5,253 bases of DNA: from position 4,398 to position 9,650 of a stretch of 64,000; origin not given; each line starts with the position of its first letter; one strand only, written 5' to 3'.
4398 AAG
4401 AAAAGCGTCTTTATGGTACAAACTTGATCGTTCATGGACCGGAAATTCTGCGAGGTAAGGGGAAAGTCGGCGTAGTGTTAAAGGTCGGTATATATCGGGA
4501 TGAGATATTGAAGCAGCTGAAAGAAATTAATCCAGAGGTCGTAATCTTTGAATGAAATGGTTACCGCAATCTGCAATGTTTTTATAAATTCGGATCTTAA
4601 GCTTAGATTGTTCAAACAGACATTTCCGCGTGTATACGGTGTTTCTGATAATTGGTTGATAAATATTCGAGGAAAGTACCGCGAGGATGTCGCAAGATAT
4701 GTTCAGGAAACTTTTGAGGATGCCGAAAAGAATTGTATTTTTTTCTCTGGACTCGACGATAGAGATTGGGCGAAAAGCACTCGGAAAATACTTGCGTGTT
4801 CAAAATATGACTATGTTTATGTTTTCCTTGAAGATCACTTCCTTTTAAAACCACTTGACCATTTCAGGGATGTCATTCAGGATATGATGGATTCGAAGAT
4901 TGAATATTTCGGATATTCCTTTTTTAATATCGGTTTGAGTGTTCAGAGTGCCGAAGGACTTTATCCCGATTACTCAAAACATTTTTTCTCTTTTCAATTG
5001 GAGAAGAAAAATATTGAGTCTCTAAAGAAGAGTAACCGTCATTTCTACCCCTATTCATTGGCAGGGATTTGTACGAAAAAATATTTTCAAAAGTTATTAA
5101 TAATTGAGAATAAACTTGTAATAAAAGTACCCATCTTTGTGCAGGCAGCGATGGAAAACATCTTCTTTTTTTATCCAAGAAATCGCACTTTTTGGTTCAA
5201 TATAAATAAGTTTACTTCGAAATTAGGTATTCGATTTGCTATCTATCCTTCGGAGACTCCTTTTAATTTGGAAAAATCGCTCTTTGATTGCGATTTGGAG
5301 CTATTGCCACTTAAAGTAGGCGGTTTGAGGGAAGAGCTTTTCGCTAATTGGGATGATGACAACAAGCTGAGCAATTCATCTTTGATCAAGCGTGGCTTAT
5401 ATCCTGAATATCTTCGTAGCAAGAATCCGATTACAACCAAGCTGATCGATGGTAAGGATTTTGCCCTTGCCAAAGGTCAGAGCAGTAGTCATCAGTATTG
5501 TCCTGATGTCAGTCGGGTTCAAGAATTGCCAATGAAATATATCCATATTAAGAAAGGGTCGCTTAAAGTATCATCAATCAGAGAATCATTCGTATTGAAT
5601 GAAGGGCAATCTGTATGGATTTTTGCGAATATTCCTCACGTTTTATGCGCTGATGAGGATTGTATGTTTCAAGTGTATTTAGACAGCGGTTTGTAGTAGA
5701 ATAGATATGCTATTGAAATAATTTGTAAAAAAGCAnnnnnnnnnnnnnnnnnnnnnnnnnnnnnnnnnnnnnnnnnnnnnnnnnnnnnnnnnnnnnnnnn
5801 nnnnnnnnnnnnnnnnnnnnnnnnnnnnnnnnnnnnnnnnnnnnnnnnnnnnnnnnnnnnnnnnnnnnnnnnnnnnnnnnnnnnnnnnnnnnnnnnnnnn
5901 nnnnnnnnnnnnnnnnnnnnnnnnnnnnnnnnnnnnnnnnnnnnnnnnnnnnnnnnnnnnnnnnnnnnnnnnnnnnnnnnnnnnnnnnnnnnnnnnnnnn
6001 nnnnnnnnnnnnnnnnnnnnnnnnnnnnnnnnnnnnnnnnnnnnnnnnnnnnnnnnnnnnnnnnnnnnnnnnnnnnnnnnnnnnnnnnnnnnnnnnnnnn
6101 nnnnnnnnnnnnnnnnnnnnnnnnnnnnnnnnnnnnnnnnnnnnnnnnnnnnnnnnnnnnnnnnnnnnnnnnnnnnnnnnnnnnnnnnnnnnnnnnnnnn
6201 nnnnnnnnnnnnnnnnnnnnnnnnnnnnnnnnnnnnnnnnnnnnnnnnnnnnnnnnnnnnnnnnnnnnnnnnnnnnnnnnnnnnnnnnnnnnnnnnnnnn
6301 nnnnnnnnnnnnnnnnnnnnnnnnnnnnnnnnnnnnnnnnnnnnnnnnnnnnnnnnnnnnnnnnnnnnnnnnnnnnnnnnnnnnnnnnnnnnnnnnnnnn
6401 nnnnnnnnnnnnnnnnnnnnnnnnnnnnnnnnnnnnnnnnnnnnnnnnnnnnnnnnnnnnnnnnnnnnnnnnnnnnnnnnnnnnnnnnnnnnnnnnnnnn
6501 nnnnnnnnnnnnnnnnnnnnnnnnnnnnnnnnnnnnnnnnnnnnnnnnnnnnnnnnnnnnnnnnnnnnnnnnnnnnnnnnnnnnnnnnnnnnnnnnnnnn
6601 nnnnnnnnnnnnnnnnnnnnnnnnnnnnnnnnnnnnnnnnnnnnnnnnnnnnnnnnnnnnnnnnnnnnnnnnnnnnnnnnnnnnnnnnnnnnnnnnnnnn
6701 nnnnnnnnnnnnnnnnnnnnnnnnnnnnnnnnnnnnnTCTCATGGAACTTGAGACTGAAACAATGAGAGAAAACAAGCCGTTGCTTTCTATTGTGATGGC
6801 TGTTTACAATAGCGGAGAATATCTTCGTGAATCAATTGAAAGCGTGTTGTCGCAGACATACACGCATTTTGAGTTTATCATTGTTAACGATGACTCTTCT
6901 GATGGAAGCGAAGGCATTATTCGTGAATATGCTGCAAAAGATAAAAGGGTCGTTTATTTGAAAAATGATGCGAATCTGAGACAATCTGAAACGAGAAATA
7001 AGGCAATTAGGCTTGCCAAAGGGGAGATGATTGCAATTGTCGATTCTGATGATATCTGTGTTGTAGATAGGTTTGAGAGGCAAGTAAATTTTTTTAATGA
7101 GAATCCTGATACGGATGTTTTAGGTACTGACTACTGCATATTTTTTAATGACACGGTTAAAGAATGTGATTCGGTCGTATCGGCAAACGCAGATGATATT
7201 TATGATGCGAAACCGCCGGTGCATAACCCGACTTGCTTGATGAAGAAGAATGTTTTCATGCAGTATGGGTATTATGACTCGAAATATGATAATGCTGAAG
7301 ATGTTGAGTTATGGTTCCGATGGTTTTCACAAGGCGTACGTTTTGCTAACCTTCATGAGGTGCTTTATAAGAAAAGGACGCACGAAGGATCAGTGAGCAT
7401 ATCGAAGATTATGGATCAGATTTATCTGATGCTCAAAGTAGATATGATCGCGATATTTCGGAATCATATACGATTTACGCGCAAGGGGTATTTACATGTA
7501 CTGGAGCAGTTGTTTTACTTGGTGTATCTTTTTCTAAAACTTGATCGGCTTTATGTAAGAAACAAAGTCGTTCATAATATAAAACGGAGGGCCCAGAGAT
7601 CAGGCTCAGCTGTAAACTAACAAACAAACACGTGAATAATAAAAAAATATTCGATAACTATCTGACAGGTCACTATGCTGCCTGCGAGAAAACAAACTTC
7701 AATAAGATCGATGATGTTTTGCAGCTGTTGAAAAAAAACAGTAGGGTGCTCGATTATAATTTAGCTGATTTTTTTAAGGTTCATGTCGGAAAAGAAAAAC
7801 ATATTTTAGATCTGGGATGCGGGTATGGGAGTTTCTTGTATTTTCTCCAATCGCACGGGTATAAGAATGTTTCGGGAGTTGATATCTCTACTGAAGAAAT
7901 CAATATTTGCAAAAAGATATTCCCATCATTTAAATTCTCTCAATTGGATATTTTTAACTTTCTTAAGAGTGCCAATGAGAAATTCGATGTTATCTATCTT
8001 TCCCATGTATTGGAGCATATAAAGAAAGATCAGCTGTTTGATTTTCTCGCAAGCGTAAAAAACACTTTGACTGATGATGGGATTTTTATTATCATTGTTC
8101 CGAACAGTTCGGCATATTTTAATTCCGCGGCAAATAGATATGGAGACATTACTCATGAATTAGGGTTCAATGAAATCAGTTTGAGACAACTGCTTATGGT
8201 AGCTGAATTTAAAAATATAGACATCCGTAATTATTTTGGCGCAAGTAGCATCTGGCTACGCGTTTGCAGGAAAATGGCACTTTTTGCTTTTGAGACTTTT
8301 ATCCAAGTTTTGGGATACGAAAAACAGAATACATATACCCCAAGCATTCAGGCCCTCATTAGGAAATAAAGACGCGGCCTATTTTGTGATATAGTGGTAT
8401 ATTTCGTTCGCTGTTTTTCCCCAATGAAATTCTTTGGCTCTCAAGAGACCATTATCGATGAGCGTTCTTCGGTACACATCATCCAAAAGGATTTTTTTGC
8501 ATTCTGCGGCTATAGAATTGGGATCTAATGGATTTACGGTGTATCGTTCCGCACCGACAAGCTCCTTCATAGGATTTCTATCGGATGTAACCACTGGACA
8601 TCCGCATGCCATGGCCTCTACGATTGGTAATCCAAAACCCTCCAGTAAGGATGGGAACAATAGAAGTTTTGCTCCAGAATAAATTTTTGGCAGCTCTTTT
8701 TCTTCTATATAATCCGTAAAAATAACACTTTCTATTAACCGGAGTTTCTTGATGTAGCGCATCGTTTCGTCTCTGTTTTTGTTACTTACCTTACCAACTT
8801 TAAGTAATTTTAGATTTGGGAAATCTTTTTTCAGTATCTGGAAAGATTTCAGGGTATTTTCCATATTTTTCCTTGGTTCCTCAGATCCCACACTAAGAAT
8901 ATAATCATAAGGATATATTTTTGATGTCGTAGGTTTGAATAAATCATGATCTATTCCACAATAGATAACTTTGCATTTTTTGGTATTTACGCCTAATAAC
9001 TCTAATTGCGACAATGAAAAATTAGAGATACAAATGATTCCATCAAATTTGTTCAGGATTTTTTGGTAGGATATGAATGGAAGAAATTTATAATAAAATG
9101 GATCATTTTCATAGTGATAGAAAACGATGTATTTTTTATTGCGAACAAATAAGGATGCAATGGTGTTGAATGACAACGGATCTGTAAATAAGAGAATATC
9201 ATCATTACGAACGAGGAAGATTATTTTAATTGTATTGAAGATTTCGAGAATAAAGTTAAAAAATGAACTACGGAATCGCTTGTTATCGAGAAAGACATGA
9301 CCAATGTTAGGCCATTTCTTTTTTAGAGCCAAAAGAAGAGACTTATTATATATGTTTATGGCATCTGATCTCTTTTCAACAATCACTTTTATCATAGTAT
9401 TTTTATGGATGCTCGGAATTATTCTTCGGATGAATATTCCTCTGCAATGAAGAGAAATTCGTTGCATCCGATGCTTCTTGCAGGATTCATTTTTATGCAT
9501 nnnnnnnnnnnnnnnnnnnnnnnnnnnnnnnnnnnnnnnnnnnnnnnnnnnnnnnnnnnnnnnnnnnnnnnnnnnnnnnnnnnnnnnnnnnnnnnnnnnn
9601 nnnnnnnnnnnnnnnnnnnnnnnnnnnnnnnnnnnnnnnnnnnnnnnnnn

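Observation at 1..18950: Sharp base-composition discontinuity: an AT-rich 18.5 kb tailoring island joined to the roughly 50% GC core cluster within one co-directional gene string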

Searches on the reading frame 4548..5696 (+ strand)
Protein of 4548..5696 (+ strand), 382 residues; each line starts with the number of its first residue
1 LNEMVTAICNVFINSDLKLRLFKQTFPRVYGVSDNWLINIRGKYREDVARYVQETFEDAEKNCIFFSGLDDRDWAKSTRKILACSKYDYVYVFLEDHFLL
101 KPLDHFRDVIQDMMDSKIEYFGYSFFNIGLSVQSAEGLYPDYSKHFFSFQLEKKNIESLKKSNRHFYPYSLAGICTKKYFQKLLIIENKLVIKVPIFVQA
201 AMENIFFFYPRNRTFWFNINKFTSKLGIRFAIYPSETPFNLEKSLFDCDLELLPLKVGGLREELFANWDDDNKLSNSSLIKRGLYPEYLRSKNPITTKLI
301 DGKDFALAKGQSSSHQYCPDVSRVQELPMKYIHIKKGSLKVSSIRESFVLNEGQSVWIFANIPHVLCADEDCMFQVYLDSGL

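Call 5: search_protein_families(library=pfam, proteins=[window:4548-5696:+])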
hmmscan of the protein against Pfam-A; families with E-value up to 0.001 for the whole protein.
window:4548-5696:+ (382 aa): 0 families

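Call 23: search_protein_families(library=ncbifam, proteins=[window:4548-5696:+], max_evalue=0.01)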
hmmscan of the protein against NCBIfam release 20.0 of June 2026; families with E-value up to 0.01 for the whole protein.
window:4548-5696:+ (382 aa): 0 families

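Call 37: find_homologous_proteins(query=window:4548-5696:+, max_evalue=0.00001)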
Query window:4548-5696:+ (382 aa): 87 proteins with E <= 0.00001 among 1562 candidates.
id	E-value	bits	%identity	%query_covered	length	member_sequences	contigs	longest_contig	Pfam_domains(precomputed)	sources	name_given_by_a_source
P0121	1.4e-257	872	100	99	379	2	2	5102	-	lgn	-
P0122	2.3e-207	706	79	99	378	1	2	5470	-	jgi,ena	-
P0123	4.9e-206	702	78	99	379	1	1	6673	-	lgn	-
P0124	3.8e-193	660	74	99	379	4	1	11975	-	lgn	-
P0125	1.5e-187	641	73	99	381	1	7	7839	-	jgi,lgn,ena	jgi:hypothetical protein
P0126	2.5e-185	634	70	99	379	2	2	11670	-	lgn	-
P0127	2.5e-184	631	69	99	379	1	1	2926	PF07883.18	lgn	-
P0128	1.1e-182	625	70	99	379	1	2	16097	-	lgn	-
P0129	9.1e-181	619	70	99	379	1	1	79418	-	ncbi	-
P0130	6.0e-178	610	69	99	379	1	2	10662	-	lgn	-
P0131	1.8e-168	578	66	99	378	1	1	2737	-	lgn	-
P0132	3.2e-163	561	65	98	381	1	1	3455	-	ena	-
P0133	3.6e-161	554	64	98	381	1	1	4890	-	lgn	-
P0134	4.4e-161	554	62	99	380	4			-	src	-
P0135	2.8e-160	551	64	98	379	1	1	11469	-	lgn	-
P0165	2.5e-141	489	58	98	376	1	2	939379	-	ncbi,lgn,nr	ncbi:MAG: hypothetical protein PHH40_01265 [Candidatus Moranbacteria bacterium]|nr:hypothetical prot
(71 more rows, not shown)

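Call 38: find_encoding_contigs(protein=P0165, flank=10000, max_places=2)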
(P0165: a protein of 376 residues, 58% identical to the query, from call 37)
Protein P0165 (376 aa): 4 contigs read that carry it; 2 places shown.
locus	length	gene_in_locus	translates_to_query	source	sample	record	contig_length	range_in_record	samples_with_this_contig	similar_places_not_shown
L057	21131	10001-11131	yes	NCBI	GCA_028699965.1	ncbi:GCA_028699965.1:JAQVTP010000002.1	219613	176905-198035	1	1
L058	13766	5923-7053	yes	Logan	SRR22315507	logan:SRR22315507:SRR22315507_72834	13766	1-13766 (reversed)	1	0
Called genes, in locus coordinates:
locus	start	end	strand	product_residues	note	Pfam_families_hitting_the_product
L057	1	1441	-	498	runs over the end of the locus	PF02366:PMT, PF13231:PMT_2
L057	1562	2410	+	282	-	PF01073:3Beta_HSD, PF01370:Epimerase, PF02719:Polysacc_synt_2, PF04321:RmlD_sub_bind, PF13460:NAD_binding_10, PF16363:GDP_Man_Dehyd, PF07993:NAD_binding_4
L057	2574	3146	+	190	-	-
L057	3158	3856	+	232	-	PF08843:AbiEii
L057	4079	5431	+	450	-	PF01943:Polysacc_synt, PF13440:Polysacc_synt_3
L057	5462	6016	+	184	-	PF13580:SIS_2 (faint), PF01380:SIS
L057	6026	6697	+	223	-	PF00834:Ribul_P_3_epim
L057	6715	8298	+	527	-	PF00483:NTP_transferase (faint)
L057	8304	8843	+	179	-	-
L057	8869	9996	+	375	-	PF13489:Methyltransf_23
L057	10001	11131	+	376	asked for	-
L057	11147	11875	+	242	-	PF13489:Methyltransf_23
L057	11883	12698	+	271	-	PF13641:Glyco_tranf_2_3, PF00535:Glycos_transf_2, PF10111:Glyco_tranf_2_2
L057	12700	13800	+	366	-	PF00534:Glycos_transf_1, PF13692:Glyco_trans_1_4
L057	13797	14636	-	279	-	PF13489:Methyltransf_23, PF06325:PrmA, PF08003:Methyltransf_9 (weak), PF13847:Methyltransf_31, PF08241:Methyltransf_11, PF08242:Methyltransf_12, PF13649:Methyltransf_25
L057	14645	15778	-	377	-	PF13439:Glyco_transf_4, PF13579:Glyco_trans_4_4 (weak), PF00534:Glycos_transf_1, PF13692:Glyco_trans_1_4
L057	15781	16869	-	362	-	PF08003:Methyltransf_9, PF13489:Methyltransf_23, PF08241:Methyltransf_11, PF08242:Methyltransf_12, PF13649:Methyltransf_25, PF13847:Methyltransf_31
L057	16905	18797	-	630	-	PF13522:GATase_6, PF12481:DUF3700 (weak), PF13537:GATase_7, PF00733:Asn_synthase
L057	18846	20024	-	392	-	PF13439:Glyco_transf_4, PF13579:Glyco_trans_4_4, PF00534:Glycos_transf_1, PF13692:Glyco_trans_1_4, PF13524:Glyco_trans_1_2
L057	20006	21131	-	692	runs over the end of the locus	-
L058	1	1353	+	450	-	PF01943:Polysacc_synt, PF13440:Polysacc_synt_3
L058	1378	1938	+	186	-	PF13580:SIS_2 (faint), PF01380:SIS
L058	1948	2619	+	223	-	PF00834:Ribul_P_3_epim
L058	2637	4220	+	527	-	PF00483:NTP_transferase (faint)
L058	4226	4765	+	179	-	-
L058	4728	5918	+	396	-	PF13489:Methyltransf_23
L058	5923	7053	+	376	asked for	-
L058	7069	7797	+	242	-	PF13489:Methyltransf_23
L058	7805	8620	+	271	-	PF13641:Glyco_tranf_2_3, PF00535:Glycos_transf_2, PF10111:Glyco_tranf_2_2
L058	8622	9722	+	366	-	PF00534:Glycos_transf_1, PF13692:Glyco_trans_1_4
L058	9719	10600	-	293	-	PF13489:Methyltransf_23, PF06325:PrmA, PF08003:Methyltransf_9 (weak), PF13847:Methyltransf_31, PF08241:Methyltransf_11, PF08242:Methyltransf_12, PF13649:Methyltransf_25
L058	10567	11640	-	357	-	PF13439:Glyco_transf_4, PF13579:Glyco_trans_4_4 (weak), PF00534:Glycos_transf_1, PF13692:Glyco_trans_1_4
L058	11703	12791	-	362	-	PF08003:Methyltransf_9, PF13489:Methyltransf_23, PF08241:Methyltransf_11, PF08242:Methyltransf_12, PF13649:Methyltransf_25, PF13847:Methyltransf_31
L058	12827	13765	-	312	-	?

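Call 39: find_encoding_contigs(protein=P0128, flank=10000, max_places=2)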
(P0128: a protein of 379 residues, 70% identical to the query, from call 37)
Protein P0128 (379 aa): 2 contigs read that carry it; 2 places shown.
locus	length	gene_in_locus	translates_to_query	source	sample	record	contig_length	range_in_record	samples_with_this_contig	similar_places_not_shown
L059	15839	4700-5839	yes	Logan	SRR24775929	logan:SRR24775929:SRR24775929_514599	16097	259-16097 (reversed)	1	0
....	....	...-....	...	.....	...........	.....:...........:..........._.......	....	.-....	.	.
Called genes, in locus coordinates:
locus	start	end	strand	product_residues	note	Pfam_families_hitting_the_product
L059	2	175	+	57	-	?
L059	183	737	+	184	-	PF13580:SIS_2 (faint), PF01380:SIS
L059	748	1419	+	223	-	PF00834:Ribul_P_3_epim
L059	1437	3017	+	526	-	PF00483:NTP_transferase (faint)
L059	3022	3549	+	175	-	-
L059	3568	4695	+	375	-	PF13489:Methyltransf_23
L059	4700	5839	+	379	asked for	-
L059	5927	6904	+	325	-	PF01370:Epimerase, PF04321:RmlD_sub_bind (weak), PF16363:GDP_Man_Dehyd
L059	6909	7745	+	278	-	PF00535:Glycos_transf_2, PF10111:Glyco_tranf_2_2, PF13641:Glyco_tranf_2_3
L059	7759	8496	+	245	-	PF02353:CMAS, PF13489:Methyltransf_23, PF03848:TehB (weak), PF07021:MetW, PF13847:Methyltransf_31, PF08241:Methyltransf_11, PF08242:Methyltransf_12, PF13649:Methyltransf_25, +1 more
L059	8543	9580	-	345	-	PF13439:Glyco_transf_4 (weak), PF20706:GT4-conflict (weak), PF00534:Glycos_transf_1, PF13692:Glyco_trans_1_4, PF13524:Glyco_trans_1_2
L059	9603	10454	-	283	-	PF08003:Methyltransf_9, PF13489:Methyltransf_23, PF06325:PrmA, PF13847:Methyltransf_31, PF08241:Methyltransf_11, PF08242:Methyltransf_12, PF13649:Methyltransf_25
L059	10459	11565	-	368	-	PF13579:Glyco_trans_4_4, PF13439:Glyco_transf_4, PF00534:Glycos_transf_1, PF13692:Glyco_trans_1_4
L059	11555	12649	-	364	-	PF13489:Methyltransf_23, PF08003:Methyltransf_9, PF13847:Methyltransf_31, PF08241:Methyltransf_11, PF08242:Methyltransf_12, PF13649:Methyltransf_25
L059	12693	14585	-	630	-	PF13522:GATase_6, PF13537:GATase_7, PF12481:DUF3700 (weak), PF00733:Asn_synthase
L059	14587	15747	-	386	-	PF13439:Glyco_transf_4, PF13579:Glyco_trans_4_4, PF00534:Glycos_transf_1, PF13692:Glyco_trans_1_4, PF13524:Glyco_trans_1_2 (weak)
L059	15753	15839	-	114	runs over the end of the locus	?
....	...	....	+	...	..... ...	-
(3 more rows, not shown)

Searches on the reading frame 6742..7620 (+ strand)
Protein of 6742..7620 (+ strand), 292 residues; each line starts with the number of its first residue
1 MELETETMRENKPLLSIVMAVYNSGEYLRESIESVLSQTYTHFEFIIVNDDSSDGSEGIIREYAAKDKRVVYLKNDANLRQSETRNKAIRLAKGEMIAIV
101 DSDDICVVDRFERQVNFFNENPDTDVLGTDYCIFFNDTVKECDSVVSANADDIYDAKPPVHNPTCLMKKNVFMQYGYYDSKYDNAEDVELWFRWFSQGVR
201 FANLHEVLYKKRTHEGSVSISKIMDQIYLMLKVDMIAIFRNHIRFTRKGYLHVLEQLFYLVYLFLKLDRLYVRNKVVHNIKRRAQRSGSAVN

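Call 5: search_protein_families(library=pfam, proteins=[window:6742-7620:+])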
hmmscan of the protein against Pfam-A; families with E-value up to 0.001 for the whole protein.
window:6742-7620:+ (292 aa): 4 families
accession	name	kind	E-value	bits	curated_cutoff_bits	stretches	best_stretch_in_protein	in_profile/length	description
PF00535.33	Glycos_transf_2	-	3.2e-33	115.5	23.3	1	16-137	1-122/168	Glycosyl transferase family 2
PF13641.12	Glyco_tranf_2_3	-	1.4e-12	48.6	27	1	15-131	3-123/230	Glycosyltransferase like family 2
PF10111.15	Glyco_tranf_2_2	-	5.1e-12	46.3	27.3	1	16-213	1-219/276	Glycosyltransferase like family 2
PF13704.12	Glyco_tranf_2_4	-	0.00019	22.3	27.5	1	23-114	2-93/98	Glycosyl transferase family 2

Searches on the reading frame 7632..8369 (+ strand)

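Call 5: search_protein_families(library=pfam, proteins=[window:7632-8369:+])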
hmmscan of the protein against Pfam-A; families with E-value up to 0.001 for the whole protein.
window:7632-8369:+ (245 aa): 14 families
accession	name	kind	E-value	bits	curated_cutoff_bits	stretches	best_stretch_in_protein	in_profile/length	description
PF13489.12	Methyltransf_23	-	2e-18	67.1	27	1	42-195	11-161/164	Methyltransferase domain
PF13649.12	Methyltransf_25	-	1.5e-15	58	27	1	58-150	1-97/97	Methyltransferase domain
PF13847.12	Methyltransf_31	-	2.1e-15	57.1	27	1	54-158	3-113/145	Methyltransferase domain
PF08241.18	Methyltransf_11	-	1e-14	55.3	21.2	1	59-154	1-95/95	Methyltransferase domain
PF08242.18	Methyltransf_12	-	1.8e-13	51.5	30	1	59-152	1-98/98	Methyltransferase domain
PF02353.26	CMAS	-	3.6e-10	40.1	27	1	49-154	57-164/273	Mycolic acid cyclopropane synthetase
PF01564.23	Spermine_synth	-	3.3e-08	33.7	22.9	1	51-154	15-130/186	Spermine/spermidine synthase domain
PF05175.20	MTS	-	1.7e-06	28.3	23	1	51-163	30-147/170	Methyltransferase small domain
PF07021.18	MetW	-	1.9e-06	28.1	21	1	54-132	13-90/193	Methionine biosynthesis protein MetW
PF01728.25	FtsJ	-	2.5e-06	28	24.1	1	47-120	15-94/181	FtsJ-like methyltransferase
PF08003.17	Methyltransf_9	-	1.6e-05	24.5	23.8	1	54-174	115-240/315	Protein of unknown function (DUF1698)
PF03848.20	TehB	-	4.3e-05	23.5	20.4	1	51-157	27-135/193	Tellurite resistance protein TehB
PF05891.18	Methyltransf_PK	-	0.00012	22.1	27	1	54-155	55-160/218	AdoMet dependent proline di-methyltransferase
PF03291.22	mRNA_G-N7_MeTrfase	-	0.00054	19.6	26.6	0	7-97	10-104/315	mRNA (guanine-N(7))-methyltransferase domain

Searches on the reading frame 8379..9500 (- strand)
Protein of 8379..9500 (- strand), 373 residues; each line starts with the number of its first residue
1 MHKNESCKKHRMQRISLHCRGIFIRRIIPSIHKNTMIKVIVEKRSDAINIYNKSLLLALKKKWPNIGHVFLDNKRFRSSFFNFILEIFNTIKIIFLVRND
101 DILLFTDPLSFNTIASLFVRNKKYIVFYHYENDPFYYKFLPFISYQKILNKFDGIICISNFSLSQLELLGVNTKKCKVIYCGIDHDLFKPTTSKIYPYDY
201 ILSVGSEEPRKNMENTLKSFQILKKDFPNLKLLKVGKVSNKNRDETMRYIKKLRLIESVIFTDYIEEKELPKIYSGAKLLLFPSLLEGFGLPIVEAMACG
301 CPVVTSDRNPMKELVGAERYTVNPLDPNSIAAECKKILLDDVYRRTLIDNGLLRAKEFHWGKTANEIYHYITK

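Call 5: search_protein_families(library=pfam, proteins=[window:8379-9500:-])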
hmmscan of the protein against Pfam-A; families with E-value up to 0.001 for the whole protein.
window:8379-9500:- (373 aa): 5 families
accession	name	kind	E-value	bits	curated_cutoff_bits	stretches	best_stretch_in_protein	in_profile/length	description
PF00534.26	Glycos_transf_1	-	2.5e-32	112.2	26.4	1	199-351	16-169/172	Glycosyl transferases group 1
PF13692.12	Glyco_trans_1_4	-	1.1e-25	91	27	1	200-339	3-141/142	Glycosyl transferases group 1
PF13439.12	Glyco_transf_4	-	3.1e-08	34.3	28.5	1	99-186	72-169/170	Glycosyltransferase Family 4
PF20706.3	GT4-conflict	-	1.1e-06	28.4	26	1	266-314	271-319/385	Family 4 Glycosyltransferase in conflict systems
PF13524.12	Glyco_trans_1_2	-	1.2e-06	29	25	1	258-362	28-137/144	Glycosyl transferase-like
